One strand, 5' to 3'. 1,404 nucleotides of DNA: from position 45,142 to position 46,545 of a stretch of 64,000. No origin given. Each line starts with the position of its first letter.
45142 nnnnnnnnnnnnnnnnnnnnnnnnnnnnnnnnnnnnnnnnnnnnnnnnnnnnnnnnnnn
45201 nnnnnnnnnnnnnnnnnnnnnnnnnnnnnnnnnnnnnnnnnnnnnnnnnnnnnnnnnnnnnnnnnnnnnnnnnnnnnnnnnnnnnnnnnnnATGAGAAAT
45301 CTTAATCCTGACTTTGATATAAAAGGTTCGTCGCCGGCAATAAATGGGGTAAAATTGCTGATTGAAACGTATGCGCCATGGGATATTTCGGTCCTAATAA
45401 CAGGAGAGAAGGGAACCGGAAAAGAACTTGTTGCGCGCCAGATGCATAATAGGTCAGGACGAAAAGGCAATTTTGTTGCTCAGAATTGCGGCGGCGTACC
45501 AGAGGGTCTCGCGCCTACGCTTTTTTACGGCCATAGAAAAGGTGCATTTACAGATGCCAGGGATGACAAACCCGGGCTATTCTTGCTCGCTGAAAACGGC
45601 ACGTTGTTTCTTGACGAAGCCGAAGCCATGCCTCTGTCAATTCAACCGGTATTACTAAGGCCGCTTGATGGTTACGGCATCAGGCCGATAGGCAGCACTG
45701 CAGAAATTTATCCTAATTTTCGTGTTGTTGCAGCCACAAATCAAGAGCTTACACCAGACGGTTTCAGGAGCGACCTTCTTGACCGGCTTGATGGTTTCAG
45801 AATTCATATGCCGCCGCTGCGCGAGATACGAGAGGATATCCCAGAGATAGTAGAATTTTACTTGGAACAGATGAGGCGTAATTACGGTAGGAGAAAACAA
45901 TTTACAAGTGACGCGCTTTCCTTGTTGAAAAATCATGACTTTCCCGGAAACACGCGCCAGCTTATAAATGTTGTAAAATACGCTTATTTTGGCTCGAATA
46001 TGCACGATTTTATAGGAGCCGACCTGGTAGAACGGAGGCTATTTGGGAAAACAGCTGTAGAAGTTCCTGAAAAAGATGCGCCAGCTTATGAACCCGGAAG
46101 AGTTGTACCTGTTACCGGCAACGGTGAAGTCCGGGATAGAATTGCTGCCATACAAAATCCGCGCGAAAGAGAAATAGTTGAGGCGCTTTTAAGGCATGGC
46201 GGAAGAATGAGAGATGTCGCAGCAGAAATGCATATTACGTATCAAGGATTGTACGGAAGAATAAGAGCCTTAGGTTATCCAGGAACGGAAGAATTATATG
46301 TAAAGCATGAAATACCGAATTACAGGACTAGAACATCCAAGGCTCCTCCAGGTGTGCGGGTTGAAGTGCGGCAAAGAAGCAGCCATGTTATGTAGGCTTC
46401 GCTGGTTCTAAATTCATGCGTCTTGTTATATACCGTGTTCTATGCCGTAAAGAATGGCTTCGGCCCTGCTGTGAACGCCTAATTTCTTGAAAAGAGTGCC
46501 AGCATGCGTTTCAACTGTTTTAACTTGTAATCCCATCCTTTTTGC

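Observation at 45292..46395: Bacterial-type sigma54 enhancer-binding AAA+ activator with a GAFTGA-like loop, encoded in an archaeon next to a multi-intron tRNA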

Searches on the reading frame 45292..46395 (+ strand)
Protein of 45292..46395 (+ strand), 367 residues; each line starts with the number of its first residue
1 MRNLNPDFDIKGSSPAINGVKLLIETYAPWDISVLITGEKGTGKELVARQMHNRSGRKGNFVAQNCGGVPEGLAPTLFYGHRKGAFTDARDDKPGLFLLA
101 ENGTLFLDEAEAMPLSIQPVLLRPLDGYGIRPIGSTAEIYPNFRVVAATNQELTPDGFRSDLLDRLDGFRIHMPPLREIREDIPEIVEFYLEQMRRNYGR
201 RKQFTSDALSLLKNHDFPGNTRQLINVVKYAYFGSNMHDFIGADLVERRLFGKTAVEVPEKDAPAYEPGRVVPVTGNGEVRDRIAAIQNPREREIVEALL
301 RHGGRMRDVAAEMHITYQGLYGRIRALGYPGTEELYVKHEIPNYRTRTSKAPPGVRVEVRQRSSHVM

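Call 4: search_protein_families(library=pfam, proteins=[window:45292-46395:+], max_evalue=0.01)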
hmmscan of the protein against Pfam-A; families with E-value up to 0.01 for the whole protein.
window:45292-46395:+ (367 aa): 6 families
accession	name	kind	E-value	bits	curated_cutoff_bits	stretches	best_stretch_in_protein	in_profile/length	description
PF00158.32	Sigma54_activat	-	1.5e-44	152.1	20.2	1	11-171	2-167/168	Sigma-54 interaction domain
PF25601.1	AAA_lid_14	-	1.5e-14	54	27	1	177-255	1-79/87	AAA+ ATPase lid domain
PF14532.12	Sigma54_activ_2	-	6e-10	39.9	25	1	12-176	2-138/138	Sigma-54 interaction domain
PF07728.20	AAA_5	-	1.2e-05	25.8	22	1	34-153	2-125/139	AAA domain (dynein-related subfamily)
PF01078.27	Mg_chelatase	-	2.2e-05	24.4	20.3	1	91-151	96-158/207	Magnesium chelatase, subunit ChlI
PF00004.35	AAA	-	5.1e-05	24.2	21.2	1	34-167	1-124/131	ATPase family associated with various cellular activities (AAA)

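Call 7: find_homologous_proteins(query=window:45292-46392:+, max_evalue=1e-10)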
Query window:45292-46392:+ (367 aa): 7307 proteins with E <= 1e-10 among 8000 candidates; the best 120 are listed.
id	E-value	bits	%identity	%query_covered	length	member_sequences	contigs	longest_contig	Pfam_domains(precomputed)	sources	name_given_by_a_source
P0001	6.7e-247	836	100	100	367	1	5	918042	PF00158.33,PF25601.2,PF14532.13,PF07728.21,PF01078.28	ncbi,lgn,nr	ncbi:MAG: sigma-54-dependent Fis family transcriptional regulator [Candidatus Aenigmarchaeota archae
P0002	3.1e-55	206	42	81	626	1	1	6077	PF13185.13,PF00158.33,PF00498.32,PF25601.2,PF01590.33,PF02954.26,PF16697.11,PF14532.13,PF07728.21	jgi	jgi:transcriptional regulator with GAF, ATPase, and Fis domain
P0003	3.4e-55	205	49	63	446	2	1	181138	PF13426.14,PF13188.14,PF00158.33,PF25601.2,PF08448.17,PF00989.32,PF14532.13,PF07728.21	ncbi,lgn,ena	-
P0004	4.8e-55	205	41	81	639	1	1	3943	PF13185.13,PF00158.33,PF00498.32,PF25601.2,PF01590.33,PF02954.26,PF16697.11,PF14532.13,PF07728.21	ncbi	-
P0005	1.2e-54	204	41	86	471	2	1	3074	PF00158.33,PF25601.2,PF02954.26,PF00004.36,PF14532.13,PF07728.21,PF00072.31,PF13191.13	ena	-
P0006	3.2e-54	202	40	87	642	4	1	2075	PF13185.13,PF00158.33,PF00498.32,PF25601.2,PF01590.33,PF02954.26,PF16697.11,PF14532.13,PF07728.21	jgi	-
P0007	5.6e-54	201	39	87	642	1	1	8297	PF13185.13,PF00158.33,PF00498.32,PF25601.2,PF01590.33,PF02954.26,PF16697.11,PF14532.13,PF07728.21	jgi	jgi:transcriptional regulator with GAF, ATPase, and Fis domain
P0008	6.5e-54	201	39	87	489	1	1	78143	PF00158.33,PF07724.21,PF25601.2,PF02954.26,PF14532.13,PF07728.21,PF00072.31,PF01078.28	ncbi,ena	-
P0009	3.7e-53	199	39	88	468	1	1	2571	PF13185.13,PF00158.33,PF25601.2,PF01590.33,PF02954.26,PF18024.8,PF14532.13,PF07728.21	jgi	jgi:Nif-specific regulatory protein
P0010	4.5e-53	199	37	90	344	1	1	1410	PF00158.33,PF25601.2,PF14532.13,PF07728.21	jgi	jgi:DNA-binding NtrC family response regulator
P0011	6.3e-53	198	38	83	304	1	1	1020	PF00158.33,PF25601.2,PF02954.26,PF18024.8,PF14532.13,PF07728.21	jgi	jgi:Nif-specific regulatory protein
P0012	7.0e-53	198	39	89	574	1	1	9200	PF13185.13,PF00158.33,PF25601.2,PF01590.33,PF02954.26,PF18024.8,PF14532.13,PF07728.21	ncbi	ncbi:MAG TPA: sigma 54-interacting transcriptional regulator, partial [Polyangiaceae bacterium]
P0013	7.2e-53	198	39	89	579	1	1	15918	PF13185.13,PF00158.33,PF25601.2,PF01590.33,PF02954.26,PF18024.8,PF14532.13,PF07728.21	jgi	jgi:Nif-specific regulatory protein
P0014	2.5e-52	196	38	87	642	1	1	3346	PF13185.13,PF00158.33,PF00498.32,PF25601.2,PF01590.33,PF02954.26,PF16697.11,PF14532.13,PF07728.21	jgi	jgi:transcriptional regulator with GAF, ATPase, and Fis domain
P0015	5.5e-52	195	39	89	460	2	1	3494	PF00158.33,PF25601.2,PF02954.26,PF14532.13,PF07728.21,PF00072.31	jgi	jgi:nitrogen regulation protein NR(I)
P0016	5.8e-52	195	49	60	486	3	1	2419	PF00158.33,PF25601.2,PF02954.26,PF00004.36,PF14532.13,PF07728.21,PF00072.31,PF01078.28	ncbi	-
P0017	5.9e-52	195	38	89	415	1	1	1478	PF13185.13,PF00158.33,PF25601.2,PF01590.33,PF02954.26,PF14532.13,PF07728.21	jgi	jgi:Nif-specific regulatory protein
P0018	1.3e-51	194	37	88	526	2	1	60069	PF13185.13,PF00158.33,PF25601.2,PF01590.33,PF02954.26,PF14532.13,PF07728.21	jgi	-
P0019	1.5e-51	194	39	87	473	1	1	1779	PF00158.33,PF25601.2,PF02954.26,PF00004.36,PF14532.13,PF07728.21,PF00072.31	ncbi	-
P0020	1.5e-51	194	37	89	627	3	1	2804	PF13185.13,PF00158.33,PF25601.2,PF01590.33,PF02954.26,PF14532.13,PF07728.21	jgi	jgi:Nif-specific regulatory protein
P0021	1.8e-51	193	47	61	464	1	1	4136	PF00158.33,PF25601.2,PF02954.26,PF14532.13,PF07728.21,PF00072.31,PF01078.28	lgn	-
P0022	1.8e-51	193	39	87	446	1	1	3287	PF13426.14,PF00158.33,PF25601.2,PF02954.26,PF18024.8,PF08448.17,PF00989.32,PF14532.13,PF07728.21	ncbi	-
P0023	2.6e-51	193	37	89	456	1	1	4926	PF00158.33,PF25601.2,PF02954.26,PF14532.13,PF07728.21,PF00072.31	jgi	jgi:DNA-binding NtrC family response regulator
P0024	3.0e-51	193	38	87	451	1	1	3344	PF13185.13,PF00158.33,PF25601.2,PF01590.33,PF02954.26,PF18024.8,PF14532.13,PF07728.21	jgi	-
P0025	3.6e-51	192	39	87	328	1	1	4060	PF00158.33,PF25601.2,PF02954.26,PF18024.8,PF00004.36,PF14532.13,PF07728.21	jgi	jgi:transcriptional regulator with PAS, ATPase and Fis domain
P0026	3.9e-51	192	39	87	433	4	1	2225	PF13185.13,PF00158.33,PF07724.21,PF25601.2,PF01590.33,PF02954.26,PF14532.13,PF07728.21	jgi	jgi:transcriptional regulator with GAF, ATPase, and Fis domain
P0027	4.7e-51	192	38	87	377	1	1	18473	PF00158.33,PF25601.2,PF02954.26,PF00004.36,PF14532.13,PF07728.21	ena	-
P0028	5.3e-51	192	39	88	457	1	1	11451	PF00158.33,PF25601.2,PF02954.26,PF18024.8,PF14532.13,PF00072.31,PF01078.28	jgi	jgi:two-component system response regulator AtoC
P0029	5.4e-51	192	46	60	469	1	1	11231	PF00158.33,PF25601.2,PF02954.26,PF00004.36,PF14532.13,PF07728.21,PF00072.31,PF13191.13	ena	-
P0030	6.0e-51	191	46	60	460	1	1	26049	PF00158.33,PF25601.2,PF02954.26,PF00004.36,PF14532.13,PF07728.21,PF00072.31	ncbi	-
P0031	6.6e-51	191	38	87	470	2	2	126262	PF00158.33,PF07724.21,PF25601.2,PF02954.26,PF14532.13,PF07728.21,PF00072.31,PF01078.28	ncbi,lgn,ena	-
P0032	6.6e-51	191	40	89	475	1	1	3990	PF00158.33,PF25601.2,PF02954.26,PF00004.36,PF14532.13,PF07728.21,PF00072.31,PF13191.13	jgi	jgi:two-component system response regulator PilR (NtrC family)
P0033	6.8e-51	191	38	86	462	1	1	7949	PF00158.33,PF07724.21,PF25601.2,PF02954.26,PF18024.8,PF14532.13,PF07728.21,PF00072.31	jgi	jgi:DNA-binding NtrC family response regulator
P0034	1.1e-50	191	39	87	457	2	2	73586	PF13426.14,PF13188.14,PF00158.33,PF25601.2,PF02954.26,PF08448.17,PF00989.32,PF14532.13,PF07728.21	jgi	jgi:PAS domain S-box-containing protein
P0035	1.1e-50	191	45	61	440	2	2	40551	PF13426.14,PF13188.14,PF00158.33,PF25601.2,PF08448.17,PF00989.32,PF14532.13,PF07728.21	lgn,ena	-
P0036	1.2e-50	190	39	86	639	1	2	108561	PF13185.13,PF00158.33,PF00498.32,PF25601.2,PF01590.33,PF02954.26,PF18024.8,PF16697.11,PF14532.13,PF07728.21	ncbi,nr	ncbi:MAG: sigma 54-interacting transcriptional regulator [Myxococcota bacterium]|nr:sigma 54-interac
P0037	1.6e-50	190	48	58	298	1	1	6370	PF00158.33,PF07724.21,PF25601.2,PF02954.26,PF00004.36,PF14532.13,PF07728.21,PF01078.28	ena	-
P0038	1.9e-50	190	39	87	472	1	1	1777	PF00158.33,PF25601.2,PF02954.26,PF00004.36,PF14532.13,PF07728.21,PF00072.31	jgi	jgi:two-component system, NtrC family, response regulator PilR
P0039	2.2e-50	190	39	82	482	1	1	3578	PF00158.33,PF25601.2,PF02954.26,PF23198.2,PF00004.36,PF14532.13,PF07728.21,PF00072.31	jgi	jgi:two-component system response regulator PilR (NtrC family)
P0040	2.3e-50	190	37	94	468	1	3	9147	PF13426.14,PF13188.14,PF00158.33,PF25601.2,PF02954.26,PF08448.17,PF00989.32,PF14532.13,PF07728.21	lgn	-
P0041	2.4e-50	190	47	62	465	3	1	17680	PF00158.33,PF00498.32,PF25601.2,PF16697.11,PF14532.13,PF07728.21,PF13191.13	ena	-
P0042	2.6e-50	189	39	86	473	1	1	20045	PF00158.33,PF25601.2,PF02954.26,PF00004.36,PF14532.13,PF07728.21,PF00072.31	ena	-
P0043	2.7e-50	189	49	61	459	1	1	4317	PF00158.33,PF25601.2,PF02954.26,PF14532.13,PF07728.21,PF00072.31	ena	-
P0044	2.7e-50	189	39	86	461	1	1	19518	PF00158.33,PF25601.2,PF02954.26,PF14532.13,PF07728.21,PF00072.31,PF01078.28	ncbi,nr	ncbi:MAG: sigma-54 dependent transcriptional regulator [Planctomycetes bacterium]|nr:sigma-54 depend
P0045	3.1e-50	189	46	62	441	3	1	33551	PF00158.33,PF00498.32,PF25601.2,PF16697.11,PF14532.13,PF07728.21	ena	-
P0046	3.7e-50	189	38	89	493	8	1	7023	PF00158.33,PF25601.2,PF02954.26,PF18024.8,PF14532.13,PF00072.31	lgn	-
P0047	4.6e-50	189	45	61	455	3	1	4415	PF00158.33,PF25601.2,PF02954.26,PF08448.17,PF00989.32,PF14532.13,PF07728.21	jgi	-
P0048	5.0e-50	188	39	87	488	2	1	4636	PF00158.33,PF07724.21,PF25601.2,PF02954.26,PF14532.13,PF07728.21,PF00072.31,PF01078.28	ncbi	-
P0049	5.5e-50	188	38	87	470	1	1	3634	PF00158.33,PF25601.2,PF02954.26,PF00004.36,PF14532.13,PF07728.21,PF00072.31,PF01078.28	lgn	-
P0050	5.6e-50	188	47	61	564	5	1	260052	PF00158.33,PF07724.21,PF25601.2,PF02954.26,PF00004.36,PF14532.13,PF07728.21,PF00072.31,PF01078.28,PF13191.13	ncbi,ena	-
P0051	6.0e-50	188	43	63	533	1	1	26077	PF13426.14,PF13188.14,PF00158.33,PF25601.2,PF02954.26,PF08448.17,PF00989.32,PF14532.13,PF07728.21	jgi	jgi:PAS domain S-box-containing protein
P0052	6.4e-50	188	38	88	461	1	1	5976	PF00158.33,PF25601.2,PF02954.26,PF18024.8,PF14532.13,PF07728.21,PF00072.31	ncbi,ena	-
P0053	7.5e-50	188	39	87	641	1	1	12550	PF13185.13,PF00158.33,PF00498.32,PF25601.2,PF01590.33,PF02954.26,PF14532.13,PF07728.21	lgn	-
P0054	7.7e-50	188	38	86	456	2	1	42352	PF00158.33,PF25601.2,PF02954.26,PF14532.13,PF00072.31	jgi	jgi:DNA-binding NtrC family response regulator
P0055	8.2e-50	188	48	60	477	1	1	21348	PF20030.6,PF00158.33,PF25601.2,PF02954.26,PF14532.13,PF07728.21,PF00072.31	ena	-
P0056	1.2e-49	187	39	87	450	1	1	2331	PF00158.33,PF25601.2,PF02954.26,PF14532.13,PF07728.21,PF00072.31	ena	-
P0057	1.2e-49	187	40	86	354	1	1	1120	PF00158.33,PF25601.2,PF02954.26,PF14532.13,PF07728.21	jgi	jgi:Nif-specific regulatory protein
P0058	1.3e-49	187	40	87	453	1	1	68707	PF13426.14,PF13188.14,PF00158.33,PF25601.2,PF02954.26,PF08448.17,PF00989.32,PF14532.13,PF07728.21,PF13191.13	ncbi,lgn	-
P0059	1.4e-49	187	39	87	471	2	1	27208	PF00158.33,PF25601.2,PF02954.26,PF14532.13,PF07728.21,PF00072.31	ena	-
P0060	1.8e-49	187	44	65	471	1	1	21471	PF00158.33,PF25601.2,PF02954.26,PF14532.13,PF07728.21,PF00072.31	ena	-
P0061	1.8e-49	187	38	86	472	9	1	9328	PF00158.33,PF25601.2,PF14532.13,PF07728.21,PF00072.31,PF01078.28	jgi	-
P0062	2.1e-49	186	39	88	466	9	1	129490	PF00158.33,PF25601.2,PF02954.26,PF14532.13,PF07728.21,PF00072.31,PF01078.28,PF13191.13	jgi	jgi:DNA-binding NtrC family response regulator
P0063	2.6e-49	186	38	87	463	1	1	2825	PF00158.33,PF25601.2,PF02954.26,PF18024.8,PF14532.13,PF07728.21,PF00072.31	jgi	jgi:DNA-binding NtrC family response regulator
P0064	2.8e-49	186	39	89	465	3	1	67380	PF00158.33,PF00498.32,PF25601.2,PF02954.26,PF16697.11,PF14532.13,PF07728.21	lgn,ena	-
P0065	2.9e-49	186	40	81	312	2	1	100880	PF00158.33,PF25601.2,PF02954.26,PF00004.36,PF14532.13,PF07728.21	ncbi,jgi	jgi:transcriptional regulator with PAS, ATPase and Fis domain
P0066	2.9e-49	186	38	86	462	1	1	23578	PF00158.33,PF25601.2,PF02954.26,PF14532.13,PF07728.21,PF00072.31,PF13191.13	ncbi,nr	ncbi:MAG: sigma-54-dependent Fis family transcriptional regulator [Deltaproteobacteria bacterium]|nr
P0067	3.1e-49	186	45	61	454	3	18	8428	PF00158.33,PF25601.2,PF02954.26,PF14532.13,PF07728.21,PF00072.31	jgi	jgi:two-component system, NtrC family, response regulator PilR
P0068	3.2e-49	186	45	61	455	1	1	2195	PF13426.14,PF13188.14,PF00158.33,PF25601.2,PF02954.26,PF08448.17,PF00989.32,PF14532.13,PF07728.21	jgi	jgi:PAS domain S-box-containing protein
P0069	3.4e-49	186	45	65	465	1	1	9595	PF00158.33,PF25601.2,PF02954.26,PF14532.13,PF07728.21,PF00072.31,PF13191.13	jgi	jgi:DNA-binding NtrC family response regulator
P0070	3.4e-49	186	45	61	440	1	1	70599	PF13426.14,PF13188.14,PF00158.33,PF25601.2,PF08448.17,PF00989.32,PF14532.13,PF07728.21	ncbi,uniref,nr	ncbi:sigma 54-interacting transcriptional regulator [Pseudodesulfovibrio sp.]|uniref:sigma-54 intera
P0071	3.6e-49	186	39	87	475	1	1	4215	PF00158.33,PF25601.2,PF02954.26,PF14532.13,PF07728.21,PF00072.31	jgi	jgi:two-component system response regulator PilR (NtrC family)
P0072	3.6e-49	186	39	87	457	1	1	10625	PF00158.33,PF25601.2,PF02954.26,PF14532.13,PF07728.21,PF00072.31,PF01078.28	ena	-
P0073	3.7e-49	186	37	87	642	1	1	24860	PF13185.13,PF00158.33,PF00498.32,PF25601.2,PF01590.33,PF02954.26,PF14532.13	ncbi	ncbi:MAG TPA: sigma 54-interacting transcriptional regulator [Kofleriaceae bacterium]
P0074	3.7e-49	186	39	86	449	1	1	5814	PF00158.33,PF25601.2,PF02954.26,PF14532.13,PF00072.31,PF01078.28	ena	-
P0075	3.8e-49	186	41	87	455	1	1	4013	PF00158.33,PF25601.2,PF02954.26,PF14532.13,PF07728.21,PF00072.31,PF01078.28,PF13191.13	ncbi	-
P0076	4.0e-49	186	40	87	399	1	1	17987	PF00158.33,PF25601.2,PF02954.26,PF14532.13,PF07728.21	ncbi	-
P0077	4.0e-49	186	41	86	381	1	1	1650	PF00158.33,PF25601.2,PF02954.26,PF14532.13,PF07728.21,PF00072.31,PF01078.28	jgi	-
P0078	4.2e-49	185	45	59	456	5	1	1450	PF00158.33,PF25601.2,PF02954.26,PF14532.13,PF07728.21,PF00072.31,PF13191.13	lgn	-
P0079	4.2e-49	185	39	86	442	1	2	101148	PF00158.33,PF25601.2,PF02954.26,PF14532.13,PF07728.21,PF00072.31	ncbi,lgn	-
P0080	4.6e-49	185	38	87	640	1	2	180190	PF13185.13,PF00158.33,PF00498.32,PF25601.2,PF01590.33,PF02954.26,PF16697.11,PF14532.13,PF07728.21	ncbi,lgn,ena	-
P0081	4.7e-49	185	48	62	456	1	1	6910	PF00158.33,PF25601.2,PF02954.26,PF14532.13,PF07728.21,PF00072.31,PF01078.28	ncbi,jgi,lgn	jgi:DNA-binding NtrC family response regulator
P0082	4.9e-49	185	39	87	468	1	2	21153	PF00158.33,PF25601.2,PF02954.26,PF00004.36,PF14532.13,PF07728.21,PF00072.31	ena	-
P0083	5.0e-49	185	47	60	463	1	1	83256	PF00158.33,PF25601.2,PF02954.26,PF14532.13,PF07728.21,PF00072.31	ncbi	-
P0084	5.2e-49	185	36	83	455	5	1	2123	PF00158.33,PF25601.2,PF02954.26,PF14532.13,PF00072.31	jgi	jgi:two-component system response regulator AtoC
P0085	5.3e-49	185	46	60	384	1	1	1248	PF00158.33,PF25601.2,PF02954.26,PF07726.18,PF00004.36,PF14532.13,PF07728.21,PF00072.31,PF01078.28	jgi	jgi:two-component system response regulator PilR (NtrC family)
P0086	5.6e-49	185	43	66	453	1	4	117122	PF00158.33,PF25601.2,PF02954.26,PF14532.13,PF07728.21,PF00072.31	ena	-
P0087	5.6e-49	185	46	64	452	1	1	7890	PF00158.33,PF07724.21,PF25601.2,PF02954.26,PF00004.36,PF14532.13,PF07728.21,PF00072.31,PF01078.28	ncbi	-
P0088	5.8e-49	185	36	87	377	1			PF00158.33,PF25601.2,PF12775.14,PF00004.36,PF14532.13,PF07728.21,PF13191.13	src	-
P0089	6.0e-49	185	41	86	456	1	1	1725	PF00158.33,PF25601.2,PF02954.26,PF14532.13,PF07728.21,PF00072.31,PF01078.28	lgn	-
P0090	6.1e-49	185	48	62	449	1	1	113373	PF00158.33,PF25601.2,PF02954.26,PF14532.13,PF07728.21,PF00072.31,PF01078.28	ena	-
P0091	6.4e-49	185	48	62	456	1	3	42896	PF00158.33,PF25601.2,PF02954.26,PF14532.13,PF07728.21,PF00072.31,PF01078.28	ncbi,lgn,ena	-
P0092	6.5e-49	185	41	86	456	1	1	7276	PF00158.33,PF25601.2,PF02954.26,PF14532.13,PF07728.21,PF00072.31,PF01078.28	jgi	-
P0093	6.6e-49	185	47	59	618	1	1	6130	PF13185.13,PF00158.33,PF07724.21,PF25601.2,PF01590.33,PF02954.26,PF13492.13,PF00004.36,PF14532.13,PF07728.21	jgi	-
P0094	6.6e-49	185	46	62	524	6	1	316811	PF00158.33,PF25601.2,PF01590.33,PF00004.36,PF14532.13,PF07728.21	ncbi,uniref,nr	ncbi:nitric oxide reductase transcriptional regulator NorR [Pseudoalteromonas luteoviolacea]|uniref:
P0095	7.0e-49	185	43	69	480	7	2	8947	PF00158.33,PF25601.2,PF02954.26,PF14532.13,PF07728.21,PF00072.31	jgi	jgi:two-component system response regulator HydG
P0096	7.0e-49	185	40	80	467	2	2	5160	PF13426.14,PF13188.14,PF00158.33,PF25601.2,PF02954.26,PF08448.17,PF00989.32,PF14532.13,PF07728.21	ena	-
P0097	8.4e-49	184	39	87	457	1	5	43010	PF00158.33,PF25601.2,PF02954.26,PF14532.13,PF07728.21,PF00072.31,PF01078.28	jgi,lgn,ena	-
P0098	8.6e-49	184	39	87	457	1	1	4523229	PF00158.33,PF25601.2,PF02954.26,PF14532.13,PF07728.21,PF00072.31,PF01078.28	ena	-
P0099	9.1e-49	184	38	87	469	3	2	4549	PF00158.33,PF25601.2,PF02954.26,PF00004.36,PF14532.13,PF07728.21,PF00072.31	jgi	jgi:two-component system response regulator PilR (NtrC family)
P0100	9.2e-49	184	39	87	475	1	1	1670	PF00158.33,PF25601.2,PF02954.26,PF14532.13,PF07728.21,PF00072.31,PF01078.28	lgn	-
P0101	9.3e-49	184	47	61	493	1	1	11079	PF00158.33,PF25601.2,PF02954.26,PF14532.13,PF00072.31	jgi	jgi:DNA-binding NtrC family response regulator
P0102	1.0e-48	184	48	62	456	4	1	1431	PF00158.33,PF25601.2,PF02954.26,PF14532.13,PF07728.21,PF00072.31,PF01078.28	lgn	-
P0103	1.2e-48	184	45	62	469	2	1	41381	PF00158.33,PF25601.2,PF02954.26,PF14532.13,PF07728.21,PF00072.31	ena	-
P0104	1.2e-48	184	45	61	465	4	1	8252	PF00158.33,PF25601.2,PF02954.26,PF14532.13,PF07728.21,PF00072.31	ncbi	-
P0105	1.2e-48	184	41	71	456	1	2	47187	PF00158.33,PF25601.2,PF02954.26,PF14532.13,PF07728.21,PF00072.31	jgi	jgi:DNA-binding NtrC family response regulator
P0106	1.3e-48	184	39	87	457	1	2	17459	PF00158.33,PF25601.2,PF02954.26,PF14532.13,PF07728.21,PF00072.31,PF01078.28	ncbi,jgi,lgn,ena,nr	ncbi:MAG: sigma-54 dependent transcriptional regulator [Tenuifilaceae bacterium]|jgi:DNA-binding Ntr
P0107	1.3e-48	184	42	73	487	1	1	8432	PF00158.33,PF25601.2,PF14532.13,PF07728.21,PF00072.31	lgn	-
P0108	1.3e-48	184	38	88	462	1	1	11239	PF00158.33,PF25601.2,PF02954.26,PF14532.13,PF07728.21,PF00072.31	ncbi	-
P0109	1.3e-48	184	39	87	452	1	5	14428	PF13426.14,PF13188.14,PF00158.33,PF25601.2,PF02954.26,PF08448.17,PF00989.32,PF14532.13,PF07728.21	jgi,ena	-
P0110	1.4e-48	184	45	66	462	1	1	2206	PF00158.33,PF25601.2,PF02954.26,PF14532.13,PF07728.21,PF00072.31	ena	-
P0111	1.4e-48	184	45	61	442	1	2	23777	PF00158.33,PF25601.2,PF02954.26,PF00004.36,PF14532.13,PF07728.21,PF00072.31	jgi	jgi:DNA-binding NtrC family response regulator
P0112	1.4e-48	184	39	89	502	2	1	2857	PF00158.33,PF25601.2,PF02954.26,PF18024.8,PF14532.13,PF07728.21,PF00072.31,PF13191.13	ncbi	-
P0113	1.4e-48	184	38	86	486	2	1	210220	PF00158.33,PF25601.2,PF02954.26,PF14532.13,PF07728.21,PF00072.31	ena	-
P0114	1.5e-48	184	44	60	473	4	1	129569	PF00158.33,PF25601.2,PF02954.26,PF14532.13,PF07728.21,PF00072.31,PF01078.28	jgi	jgi:two-component system response regulator PilR (NtrC family)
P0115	1.5e-48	184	44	61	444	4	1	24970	PF13426.14,PF13188.14,PF00158.33,PF25601.2,PF02954.26,PF08448.17,PF00004.36,PF00989.32,PF14532.13,PF07728.21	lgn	-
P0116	1.5e-48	184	39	88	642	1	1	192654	PF13185.13,PF00158.33,PF00498.32,PF25601.2,PF01590.33,PF02954.26,PF14532.13,PF07728.21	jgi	jgi:Nif-specific regulatory protein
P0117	1.5e-48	184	42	61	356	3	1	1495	PF00158.33,PF25601.2,PF14532.13,PF07728.21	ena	-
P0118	1.6e-48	184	46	60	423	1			PF00158.33,PF07724.21,PF25601.2,PF14532.13,PF07728.21,PF00072.31,PF01078.28,PF13191.13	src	-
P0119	1.6e-48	184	44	66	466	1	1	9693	PF00158.33,PF25601.2,PF02954.26,PF14532.13,PF07728.21,PF00072.31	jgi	jgi:DNA-binding NtrC family response regulator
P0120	1.6e-48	184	48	62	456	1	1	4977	PF00158.33,PF25601.2,PF02954.26,PF14532.13,PF07728.21,PF00072.31,PF01078.28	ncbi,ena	-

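Call 9: find_encoding_contigs(protein=P0001, flank=10000, max_places=10)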
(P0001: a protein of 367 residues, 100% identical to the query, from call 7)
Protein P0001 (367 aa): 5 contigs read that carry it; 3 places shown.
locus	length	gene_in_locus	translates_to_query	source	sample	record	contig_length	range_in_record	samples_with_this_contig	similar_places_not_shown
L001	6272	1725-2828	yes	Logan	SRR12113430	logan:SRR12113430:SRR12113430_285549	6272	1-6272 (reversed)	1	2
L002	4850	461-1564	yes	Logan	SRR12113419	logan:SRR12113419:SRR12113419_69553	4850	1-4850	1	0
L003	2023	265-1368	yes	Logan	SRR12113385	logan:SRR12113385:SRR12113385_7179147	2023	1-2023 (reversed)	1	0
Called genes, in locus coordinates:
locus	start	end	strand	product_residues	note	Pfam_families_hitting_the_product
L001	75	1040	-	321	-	PF00578:AhpC-TSA, PF08534:Redoxin, PF13905:Thioredoxin_8, PF17991:Thioredoxin_10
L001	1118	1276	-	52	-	PF04945:YHS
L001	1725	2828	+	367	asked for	PF00158:Sigma54_activat, PF01078:Mg_chelatase (faint), PF14532:Sigma54_activ_2, PF07728:AAA_5 (faint), PF25601:AAA_lid_14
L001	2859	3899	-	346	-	PF08281:Sigma70_r4_2 (faint), PF00196:GerE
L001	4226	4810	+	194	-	PF01895:PhoU, PF02080:TrkA_C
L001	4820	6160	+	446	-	PF01769:MgtE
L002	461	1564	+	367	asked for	PF00158:Sigma54_activat, PF01078:Mg_chelatase (faint), PF14532:Sigma54_activ_2, PF07728:AAA_5 (faint), PF25601:AAA_lid_14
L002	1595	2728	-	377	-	PF08281:Sigma70_r4_2 (faint), PF00196:GerE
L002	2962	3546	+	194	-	PF01895:PhoU, PF02080:TrkA_C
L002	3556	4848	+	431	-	?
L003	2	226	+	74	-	?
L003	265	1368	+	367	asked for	PF00158:Sigma54_activat, PF01078:Mg_chelatase (faint), PF14532:Sigma54_activ_2, PF07728:AAA_5 (faint), PF25601:AAA_lid_14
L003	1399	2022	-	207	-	?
